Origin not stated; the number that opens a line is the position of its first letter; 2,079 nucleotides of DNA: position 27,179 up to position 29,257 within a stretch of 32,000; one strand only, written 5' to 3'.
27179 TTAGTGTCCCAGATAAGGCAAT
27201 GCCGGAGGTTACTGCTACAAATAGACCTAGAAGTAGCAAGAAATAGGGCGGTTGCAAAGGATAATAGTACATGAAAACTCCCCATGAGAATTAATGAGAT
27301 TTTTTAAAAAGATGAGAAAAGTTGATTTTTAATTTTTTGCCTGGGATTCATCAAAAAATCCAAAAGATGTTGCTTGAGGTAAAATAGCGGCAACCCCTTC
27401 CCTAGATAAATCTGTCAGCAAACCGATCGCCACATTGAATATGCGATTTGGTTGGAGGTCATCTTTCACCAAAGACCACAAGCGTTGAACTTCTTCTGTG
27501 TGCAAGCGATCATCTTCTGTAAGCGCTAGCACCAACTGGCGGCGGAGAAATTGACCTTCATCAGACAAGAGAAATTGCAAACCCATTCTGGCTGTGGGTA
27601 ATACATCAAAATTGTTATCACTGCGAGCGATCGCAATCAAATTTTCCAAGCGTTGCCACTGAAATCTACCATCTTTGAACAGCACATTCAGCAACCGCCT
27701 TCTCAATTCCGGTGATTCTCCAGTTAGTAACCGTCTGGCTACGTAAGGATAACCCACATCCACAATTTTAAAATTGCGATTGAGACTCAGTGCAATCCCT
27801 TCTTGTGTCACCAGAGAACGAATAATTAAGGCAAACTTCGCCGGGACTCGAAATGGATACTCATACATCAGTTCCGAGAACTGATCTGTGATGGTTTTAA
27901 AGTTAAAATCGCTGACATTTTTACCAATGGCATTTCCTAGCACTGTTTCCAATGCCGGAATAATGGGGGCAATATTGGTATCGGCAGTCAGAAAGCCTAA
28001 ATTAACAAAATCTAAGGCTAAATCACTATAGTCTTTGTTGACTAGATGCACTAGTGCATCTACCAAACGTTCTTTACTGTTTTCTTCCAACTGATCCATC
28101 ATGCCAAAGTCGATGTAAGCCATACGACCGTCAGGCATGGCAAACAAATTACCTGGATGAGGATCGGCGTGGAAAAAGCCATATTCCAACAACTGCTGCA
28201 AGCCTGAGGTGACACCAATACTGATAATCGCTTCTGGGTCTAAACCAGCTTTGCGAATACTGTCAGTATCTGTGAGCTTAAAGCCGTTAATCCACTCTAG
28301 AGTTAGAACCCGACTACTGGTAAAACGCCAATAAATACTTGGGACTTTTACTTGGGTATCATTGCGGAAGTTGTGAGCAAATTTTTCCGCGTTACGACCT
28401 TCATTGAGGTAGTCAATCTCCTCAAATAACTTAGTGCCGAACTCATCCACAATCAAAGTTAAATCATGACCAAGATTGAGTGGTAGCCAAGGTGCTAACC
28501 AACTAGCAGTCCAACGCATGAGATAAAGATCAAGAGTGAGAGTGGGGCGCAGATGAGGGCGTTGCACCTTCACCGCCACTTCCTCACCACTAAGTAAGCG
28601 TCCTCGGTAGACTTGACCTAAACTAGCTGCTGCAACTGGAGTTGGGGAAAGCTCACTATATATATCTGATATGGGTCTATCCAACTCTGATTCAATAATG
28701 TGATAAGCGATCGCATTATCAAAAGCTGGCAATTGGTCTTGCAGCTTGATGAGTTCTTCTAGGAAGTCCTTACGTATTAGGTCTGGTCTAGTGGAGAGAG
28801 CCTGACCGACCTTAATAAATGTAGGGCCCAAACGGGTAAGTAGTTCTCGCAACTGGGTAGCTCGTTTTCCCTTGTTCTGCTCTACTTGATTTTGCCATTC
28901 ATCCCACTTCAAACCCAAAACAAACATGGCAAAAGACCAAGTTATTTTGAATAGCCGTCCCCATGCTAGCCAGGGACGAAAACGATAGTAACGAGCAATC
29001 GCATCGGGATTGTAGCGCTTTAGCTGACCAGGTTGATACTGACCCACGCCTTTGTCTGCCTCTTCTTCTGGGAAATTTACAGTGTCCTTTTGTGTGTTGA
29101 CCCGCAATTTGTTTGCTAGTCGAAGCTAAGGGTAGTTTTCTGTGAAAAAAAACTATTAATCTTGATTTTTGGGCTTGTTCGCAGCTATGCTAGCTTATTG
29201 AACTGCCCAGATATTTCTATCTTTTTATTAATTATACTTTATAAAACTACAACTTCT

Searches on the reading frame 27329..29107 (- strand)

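Call 5: search_protein_families(library=ncbifam, proteins=[window:27329-29107:-], max_evalue=0.001)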
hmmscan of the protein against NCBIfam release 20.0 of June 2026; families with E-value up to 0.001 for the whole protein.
window:27329-29107:- (592 aa): 5 families
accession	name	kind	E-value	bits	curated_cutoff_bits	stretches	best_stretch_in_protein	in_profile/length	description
TIGR01982.1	UbiB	equivalog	9.6e-112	373.7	487.55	1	71-460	37-426/436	2-polyprenylphenol 6-hydroxylase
NF003404.0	PRK04750.1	equivalog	2.5e-78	264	667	1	75-460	44-434/529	ubiquinone biosynthesis regulatory protein kinase UbiB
NF050082.1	ATPase_MABP1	exception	3.1e-34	118.5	800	1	80-379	47-344/435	macrolide-binding ATPase MABP-1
NF011463.0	PRK14879.1-4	equivalog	2.6e-06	27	188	1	251-356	78-176/237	Kae1-associated kinase Bud32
TIGR03724.2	arch_bud32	equivalog_domain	1.5e-05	24.6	125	1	250-353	52-146/193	KEOPS complex kinase/ATPase Bud32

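Call 6: search_protein_families(library=pfam, proteins=[window:27329-29107:-], max_evalue=0.001)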
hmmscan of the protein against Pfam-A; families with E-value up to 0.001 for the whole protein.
window:27329-29107:- (592 aa): 2 families
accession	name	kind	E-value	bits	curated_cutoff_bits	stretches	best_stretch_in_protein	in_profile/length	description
PF03109.22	ABC1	-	2e-82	276.5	22.9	1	121-363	1-240/244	ABC1 atypical kinase-like domain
PF00069.31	Pkinase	-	0.00075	19.4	31.7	0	263-345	70-153/263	Protein kinase domain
